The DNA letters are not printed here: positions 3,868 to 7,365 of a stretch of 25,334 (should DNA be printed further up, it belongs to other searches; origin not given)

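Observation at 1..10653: Putative sigma54-driven operon of at least four Ig-like lipoproteins: candidate uncharacterised cell-surface assembly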

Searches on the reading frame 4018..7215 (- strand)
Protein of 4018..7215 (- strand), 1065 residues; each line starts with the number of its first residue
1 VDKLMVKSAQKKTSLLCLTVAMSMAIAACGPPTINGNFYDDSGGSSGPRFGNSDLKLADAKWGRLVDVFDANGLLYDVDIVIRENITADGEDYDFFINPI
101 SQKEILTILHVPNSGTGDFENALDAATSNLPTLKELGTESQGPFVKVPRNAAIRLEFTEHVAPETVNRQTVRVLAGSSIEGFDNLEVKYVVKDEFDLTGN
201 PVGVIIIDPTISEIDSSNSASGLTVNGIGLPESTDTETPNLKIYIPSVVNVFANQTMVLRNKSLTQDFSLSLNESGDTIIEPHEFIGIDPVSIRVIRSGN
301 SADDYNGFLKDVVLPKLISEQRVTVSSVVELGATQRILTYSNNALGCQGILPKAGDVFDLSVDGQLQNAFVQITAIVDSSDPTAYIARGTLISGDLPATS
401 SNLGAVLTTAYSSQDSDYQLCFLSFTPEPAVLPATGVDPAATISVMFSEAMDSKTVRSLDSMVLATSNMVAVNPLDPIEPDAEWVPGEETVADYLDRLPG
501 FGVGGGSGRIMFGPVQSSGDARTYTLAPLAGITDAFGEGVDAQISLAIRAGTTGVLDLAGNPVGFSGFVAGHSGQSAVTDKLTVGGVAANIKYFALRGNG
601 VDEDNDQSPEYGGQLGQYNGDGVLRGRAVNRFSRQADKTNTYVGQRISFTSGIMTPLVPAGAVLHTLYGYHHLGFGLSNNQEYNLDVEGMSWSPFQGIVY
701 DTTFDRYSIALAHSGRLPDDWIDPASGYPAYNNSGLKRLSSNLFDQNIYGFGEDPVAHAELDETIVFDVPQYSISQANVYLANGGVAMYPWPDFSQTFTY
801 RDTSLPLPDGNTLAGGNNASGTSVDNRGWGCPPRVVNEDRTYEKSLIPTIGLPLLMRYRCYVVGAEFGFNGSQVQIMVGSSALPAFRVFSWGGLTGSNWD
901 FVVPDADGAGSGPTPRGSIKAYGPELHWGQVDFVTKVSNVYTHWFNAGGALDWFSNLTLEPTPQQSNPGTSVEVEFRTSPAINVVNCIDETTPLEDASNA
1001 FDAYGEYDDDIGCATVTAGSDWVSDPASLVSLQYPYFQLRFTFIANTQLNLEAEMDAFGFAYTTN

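Call 5: search_protein_families(library=pfam, proteins=[window:4018-7215:-], max_evalue=1)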
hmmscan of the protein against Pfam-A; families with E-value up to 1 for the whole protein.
window:4018-7215:- (1065 aa): 1 family
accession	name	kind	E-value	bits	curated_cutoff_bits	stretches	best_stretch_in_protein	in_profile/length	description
PF13205.12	Big_5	-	2.3e-06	28.7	23.6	1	430-470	15-52/105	Bacterial Ig-like domain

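Call 6: search_protein_families(library=ncbifam, proteins=[window:4018-7215:-], max_evalue=1)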
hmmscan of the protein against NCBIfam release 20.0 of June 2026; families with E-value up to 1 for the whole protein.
window:4018-7215:- (1065 aa): 0 families
